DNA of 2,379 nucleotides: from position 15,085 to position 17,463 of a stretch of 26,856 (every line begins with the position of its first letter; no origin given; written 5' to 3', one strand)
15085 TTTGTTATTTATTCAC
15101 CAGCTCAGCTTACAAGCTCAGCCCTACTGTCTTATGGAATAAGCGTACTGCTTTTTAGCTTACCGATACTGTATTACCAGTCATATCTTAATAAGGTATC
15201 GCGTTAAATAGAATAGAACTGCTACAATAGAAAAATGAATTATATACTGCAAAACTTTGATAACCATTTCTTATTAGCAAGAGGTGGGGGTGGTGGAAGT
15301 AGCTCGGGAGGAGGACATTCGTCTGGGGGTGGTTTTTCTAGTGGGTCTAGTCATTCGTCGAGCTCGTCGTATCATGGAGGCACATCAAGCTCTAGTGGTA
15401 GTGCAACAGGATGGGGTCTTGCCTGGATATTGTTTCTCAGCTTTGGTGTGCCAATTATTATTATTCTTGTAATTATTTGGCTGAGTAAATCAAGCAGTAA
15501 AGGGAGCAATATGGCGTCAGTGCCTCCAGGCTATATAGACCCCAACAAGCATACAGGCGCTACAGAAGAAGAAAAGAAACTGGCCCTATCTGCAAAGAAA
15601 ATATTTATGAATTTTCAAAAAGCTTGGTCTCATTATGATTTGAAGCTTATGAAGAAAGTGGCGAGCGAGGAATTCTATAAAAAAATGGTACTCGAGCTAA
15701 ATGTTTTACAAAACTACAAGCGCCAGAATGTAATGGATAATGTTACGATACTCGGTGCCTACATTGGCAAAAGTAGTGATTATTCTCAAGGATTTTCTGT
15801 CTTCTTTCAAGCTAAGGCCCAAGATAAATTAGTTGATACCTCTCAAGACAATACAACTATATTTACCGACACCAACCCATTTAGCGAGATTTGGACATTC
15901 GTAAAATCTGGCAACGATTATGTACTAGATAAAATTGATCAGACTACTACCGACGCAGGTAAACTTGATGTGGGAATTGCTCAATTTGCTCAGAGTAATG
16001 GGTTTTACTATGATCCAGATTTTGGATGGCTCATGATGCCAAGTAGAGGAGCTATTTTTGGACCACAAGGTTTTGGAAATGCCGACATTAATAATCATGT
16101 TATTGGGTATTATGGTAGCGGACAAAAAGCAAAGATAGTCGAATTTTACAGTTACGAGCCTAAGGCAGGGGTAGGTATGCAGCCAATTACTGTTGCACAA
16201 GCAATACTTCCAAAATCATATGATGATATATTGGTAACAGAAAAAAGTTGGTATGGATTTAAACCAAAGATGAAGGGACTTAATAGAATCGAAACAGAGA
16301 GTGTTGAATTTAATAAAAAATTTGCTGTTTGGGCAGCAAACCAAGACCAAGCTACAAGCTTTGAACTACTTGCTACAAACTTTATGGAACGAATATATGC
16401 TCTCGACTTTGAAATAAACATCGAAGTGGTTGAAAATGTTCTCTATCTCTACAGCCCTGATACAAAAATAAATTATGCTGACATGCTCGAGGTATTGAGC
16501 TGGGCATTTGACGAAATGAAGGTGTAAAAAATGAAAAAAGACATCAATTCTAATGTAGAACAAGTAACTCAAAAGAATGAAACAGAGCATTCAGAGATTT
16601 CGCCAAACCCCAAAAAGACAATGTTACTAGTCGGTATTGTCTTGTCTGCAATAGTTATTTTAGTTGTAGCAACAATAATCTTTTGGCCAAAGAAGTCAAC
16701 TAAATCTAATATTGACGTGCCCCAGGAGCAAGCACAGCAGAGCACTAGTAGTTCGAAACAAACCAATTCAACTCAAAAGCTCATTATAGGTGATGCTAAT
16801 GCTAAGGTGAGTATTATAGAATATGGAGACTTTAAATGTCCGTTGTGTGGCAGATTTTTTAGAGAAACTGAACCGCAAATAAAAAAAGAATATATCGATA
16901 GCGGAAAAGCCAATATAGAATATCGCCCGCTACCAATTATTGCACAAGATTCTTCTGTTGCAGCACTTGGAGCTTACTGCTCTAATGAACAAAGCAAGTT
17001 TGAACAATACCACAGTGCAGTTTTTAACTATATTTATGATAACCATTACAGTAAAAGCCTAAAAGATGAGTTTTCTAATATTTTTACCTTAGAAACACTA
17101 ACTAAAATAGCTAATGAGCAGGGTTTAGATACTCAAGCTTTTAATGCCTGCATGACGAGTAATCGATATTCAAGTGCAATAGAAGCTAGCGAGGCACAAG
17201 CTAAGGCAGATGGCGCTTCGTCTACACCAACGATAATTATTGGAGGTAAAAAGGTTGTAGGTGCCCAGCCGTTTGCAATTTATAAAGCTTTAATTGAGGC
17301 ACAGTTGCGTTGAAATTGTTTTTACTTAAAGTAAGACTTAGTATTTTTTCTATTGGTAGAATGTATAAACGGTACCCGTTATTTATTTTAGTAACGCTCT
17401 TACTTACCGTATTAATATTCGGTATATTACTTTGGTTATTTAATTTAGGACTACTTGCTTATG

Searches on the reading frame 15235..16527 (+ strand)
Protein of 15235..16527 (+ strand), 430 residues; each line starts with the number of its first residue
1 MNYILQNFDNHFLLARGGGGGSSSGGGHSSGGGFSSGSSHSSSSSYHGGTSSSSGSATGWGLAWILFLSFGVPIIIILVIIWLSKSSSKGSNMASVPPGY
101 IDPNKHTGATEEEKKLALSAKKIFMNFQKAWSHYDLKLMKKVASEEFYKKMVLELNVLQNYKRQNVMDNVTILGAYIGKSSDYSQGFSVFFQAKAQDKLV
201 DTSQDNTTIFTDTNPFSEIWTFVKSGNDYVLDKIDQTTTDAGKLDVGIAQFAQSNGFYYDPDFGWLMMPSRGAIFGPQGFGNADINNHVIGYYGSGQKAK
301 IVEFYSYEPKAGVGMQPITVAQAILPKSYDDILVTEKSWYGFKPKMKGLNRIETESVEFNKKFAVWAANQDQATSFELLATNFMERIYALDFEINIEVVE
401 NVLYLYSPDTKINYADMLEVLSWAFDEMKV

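Call 33: search_protein_families(library=pfam, proteins=[window:15235-16527:+], max_evalue=0.001)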
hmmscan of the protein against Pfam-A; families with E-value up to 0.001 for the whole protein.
window:15235-16527:+ (430 aa): 3 families
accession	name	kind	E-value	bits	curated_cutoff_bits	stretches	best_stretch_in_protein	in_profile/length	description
PF11335.13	DUF3137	-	1.1e-07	32.2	26.1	1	333-398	21-90/139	Protein of unknown function (DUF3137)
PF04280.21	Tim44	-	0.00031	21.3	29.6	1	118-226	22-134/147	Tim44-like domain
PF12698.13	ABC2_membrane_3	-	0.00038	20.1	31.6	1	64-212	2-106/347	ABC-2 family transporter protein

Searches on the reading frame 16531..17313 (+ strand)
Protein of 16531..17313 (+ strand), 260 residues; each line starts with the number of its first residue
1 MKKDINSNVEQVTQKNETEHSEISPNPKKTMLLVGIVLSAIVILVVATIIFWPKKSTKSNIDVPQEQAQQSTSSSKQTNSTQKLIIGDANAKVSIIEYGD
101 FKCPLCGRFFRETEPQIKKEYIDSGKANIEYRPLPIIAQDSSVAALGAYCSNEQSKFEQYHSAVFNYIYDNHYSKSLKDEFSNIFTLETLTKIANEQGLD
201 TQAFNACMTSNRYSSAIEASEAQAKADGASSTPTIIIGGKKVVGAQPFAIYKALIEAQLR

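Call 33: search_protein_families(library=pfam, proteins=[window:16531-17313:+], max_evalue=0.001)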
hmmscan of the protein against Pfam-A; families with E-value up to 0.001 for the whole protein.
window:16531-17313:+ (260 aa): 3 families
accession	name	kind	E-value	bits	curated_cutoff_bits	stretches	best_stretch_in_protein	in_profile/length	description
PF13462.12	Thioredoxin_4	-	3.1e-33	115.7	23.2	1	82-256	4-164/165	Thioredoxin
PF01323.26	DSBA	-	7.8e-14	52.3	25.6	1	95-251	2-186/191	DSBA-like thioredoxin domain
PF13098.12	Thioredoxin_2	-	0.00034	21.4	27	0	92-254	6-103/104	Thioredoxin-like domain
